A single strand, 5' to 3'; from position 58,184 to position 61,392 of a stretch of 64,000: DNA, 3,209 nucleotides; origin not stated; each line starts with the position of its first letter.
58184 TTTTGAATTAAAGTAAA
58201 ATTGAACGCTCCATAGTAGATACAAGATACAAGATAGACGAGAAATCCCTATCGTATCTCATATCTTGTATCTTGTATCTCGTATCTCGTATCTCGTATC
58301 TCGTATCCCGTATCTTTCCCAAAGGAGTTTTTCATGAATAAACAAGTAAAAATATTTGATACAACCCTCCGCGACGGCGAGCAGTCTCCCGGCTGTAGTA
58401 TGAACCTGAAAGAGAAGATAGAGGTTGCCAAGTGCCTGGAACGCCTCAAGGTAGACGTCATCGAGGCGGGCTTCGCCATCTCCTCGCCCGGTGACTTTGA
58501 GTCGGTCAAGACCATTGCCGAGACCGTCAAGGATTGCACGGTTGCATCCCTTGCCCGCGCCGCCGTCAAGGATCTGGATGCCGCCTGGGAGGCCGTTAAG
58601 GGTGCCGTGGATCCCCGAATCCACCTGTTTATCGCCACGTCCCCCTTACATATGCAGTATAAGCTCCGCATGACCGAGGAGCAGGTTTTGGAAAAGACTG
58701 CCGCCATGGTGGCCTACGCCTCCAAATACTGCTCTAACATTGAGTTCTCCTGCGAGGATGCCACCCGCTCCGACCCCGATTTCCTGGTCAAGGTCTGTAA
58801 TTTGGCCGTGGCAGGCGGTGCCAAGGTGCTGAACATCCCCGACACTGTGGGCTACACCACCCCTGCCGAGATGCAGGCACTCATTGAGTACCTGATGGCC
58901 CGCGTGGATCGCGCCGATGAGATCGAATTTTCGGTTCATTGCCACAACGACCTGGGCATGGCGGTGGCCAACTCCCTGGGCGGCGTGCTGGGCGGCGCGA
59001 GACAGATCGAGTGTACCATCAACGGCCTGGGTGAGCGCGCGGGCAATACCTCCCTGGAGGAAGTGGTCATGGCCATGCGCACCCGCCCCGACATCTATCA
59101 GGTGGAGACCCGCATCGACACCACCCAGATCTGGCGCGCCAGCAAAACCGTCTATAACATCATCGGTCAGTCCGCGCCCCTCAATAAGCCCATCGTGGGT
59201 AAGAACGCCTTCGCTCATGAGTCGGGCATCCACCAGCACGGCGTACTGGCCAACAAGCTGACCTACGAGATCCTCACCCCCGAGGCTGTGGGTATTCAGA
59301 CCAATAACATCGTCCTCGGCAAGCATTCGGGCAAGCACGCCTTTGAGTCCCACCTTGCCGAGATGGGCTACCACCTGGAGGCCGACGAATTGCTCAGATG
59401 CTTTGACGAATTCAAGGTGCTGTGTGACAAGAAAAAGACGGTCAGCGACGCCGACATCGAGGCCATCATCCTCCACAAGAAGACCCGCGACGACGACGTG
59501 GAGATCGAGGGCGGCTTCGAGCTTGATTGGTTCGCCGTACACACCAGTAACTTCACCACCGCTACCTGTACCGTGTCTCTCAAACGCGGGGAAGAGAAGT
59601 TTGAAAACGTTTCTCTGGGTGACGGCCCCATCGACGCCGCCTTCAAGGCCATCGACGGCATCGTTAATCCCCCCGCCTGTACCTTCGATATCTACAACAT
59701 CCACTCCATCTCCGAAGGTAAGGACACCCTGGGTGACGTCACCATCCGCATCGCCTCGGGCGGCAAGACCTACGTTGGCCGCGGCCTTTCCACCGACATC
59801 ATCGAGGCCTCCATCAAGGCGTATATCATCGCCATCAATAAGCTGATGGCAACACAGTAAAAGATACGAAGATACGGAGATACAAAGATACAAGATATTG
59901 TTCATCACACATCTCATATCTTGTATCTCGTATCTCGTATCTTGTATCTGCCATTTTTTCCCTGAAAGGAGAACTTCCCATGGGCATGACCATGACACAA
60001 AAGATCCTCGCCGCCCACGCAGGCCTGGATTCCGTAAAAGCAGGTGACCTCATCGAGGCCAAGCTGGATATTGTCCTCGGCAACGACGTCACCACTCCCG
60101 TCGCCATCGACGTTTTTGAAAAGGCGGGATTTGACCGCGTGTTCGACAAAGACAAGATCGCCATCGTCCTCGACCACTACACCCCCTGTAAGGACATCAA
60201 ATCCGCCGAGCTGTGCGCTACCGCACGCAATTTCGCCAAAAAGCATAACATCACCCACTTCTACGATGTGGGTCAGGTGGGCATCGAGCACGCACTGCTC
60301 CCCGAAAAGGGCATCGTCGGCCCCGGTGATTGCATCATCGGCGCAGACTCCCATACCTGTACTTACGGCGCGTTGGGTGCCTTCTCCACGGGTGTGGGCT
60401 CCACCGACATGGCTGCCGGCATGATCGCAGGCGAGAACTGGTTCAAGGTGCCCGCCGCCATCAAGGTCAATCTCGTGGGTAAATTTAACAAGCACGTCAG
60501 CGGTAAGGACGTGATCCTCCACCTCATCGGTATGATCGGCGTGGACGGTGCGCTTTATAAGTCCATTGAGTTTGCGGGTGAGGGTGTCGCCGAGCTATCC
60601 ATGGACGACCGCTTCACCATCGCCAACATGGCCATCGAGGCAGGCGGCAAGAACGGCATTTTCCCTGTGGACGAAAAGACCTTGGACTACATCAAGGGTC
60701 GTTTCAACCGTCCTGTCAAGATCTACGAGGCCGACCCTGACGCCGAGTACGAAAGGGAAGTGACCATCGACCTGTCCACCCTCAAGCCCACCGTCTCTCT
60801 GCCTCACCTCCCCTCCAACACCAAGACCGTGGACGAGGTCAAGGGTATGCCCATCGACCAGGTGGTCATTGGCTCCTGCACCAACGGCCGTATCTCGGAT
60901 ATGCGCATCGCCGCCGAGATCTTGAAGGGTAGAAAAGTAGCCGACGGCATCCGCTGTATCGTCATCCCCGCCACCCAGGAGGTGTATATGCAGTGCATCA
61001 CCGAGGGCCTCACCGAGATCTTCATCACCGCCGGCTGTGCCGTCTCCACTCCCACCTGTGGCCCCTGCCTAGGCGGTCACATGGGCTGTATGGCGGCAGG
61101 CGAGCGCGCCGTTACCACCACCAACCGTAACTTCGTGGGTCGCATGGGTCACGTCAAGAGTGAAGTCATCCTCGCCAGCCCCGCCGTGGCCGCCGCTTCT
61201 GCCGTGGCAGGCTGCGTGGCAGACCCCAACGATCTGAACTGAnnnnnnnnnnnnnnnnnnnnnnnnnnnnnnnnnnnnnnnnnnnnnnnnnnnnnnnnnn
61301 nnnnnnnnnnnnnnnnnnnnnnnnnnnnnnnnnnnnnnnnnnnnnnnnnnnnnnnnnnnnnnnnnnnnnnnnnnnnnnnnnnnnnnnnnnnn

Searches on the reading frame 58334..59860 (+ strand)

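Call 60: search_protein_families(library=pfam, proteins=[window:58334-59860:+], max_evalue=0.00001)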
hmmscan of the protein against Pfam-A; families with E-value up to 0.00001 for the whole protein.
window:58334-59860:+ (508 aa): 3 families
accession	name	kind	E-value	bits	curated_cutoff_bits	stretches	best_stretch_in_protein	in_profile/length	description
PF00682.25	HMGL-like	-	6.3e-96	321.2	29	1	4-273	1-260/260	HMGL-like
PF22617.1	HCS_D2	-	3.8e-30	104.5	27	1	287-368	1-82/82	Homocitrate synthase post-HMGL domain-like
PF08502.15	LeuA_dimer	-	6.9e-30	104.1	24.9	1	370-504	2-130/131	LeuA allosteric (dimerisation) domain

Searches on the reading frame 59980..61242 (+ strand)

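Call 60: search_protein_families(library=pfam, proteins=[window:59980-61242:+], max_evalue=0.00001)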
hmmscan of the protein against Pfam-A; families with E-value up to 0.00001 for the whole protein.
window:59980-61242:+ (420 aa): 1 family
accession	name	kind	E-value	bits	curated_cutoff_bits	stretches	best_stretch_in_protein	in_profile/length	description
PF00330.25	Aconitase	-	5.4e-103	345.9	28.7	2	8-286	2-305/463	Aconitase family (aconitate hydratase)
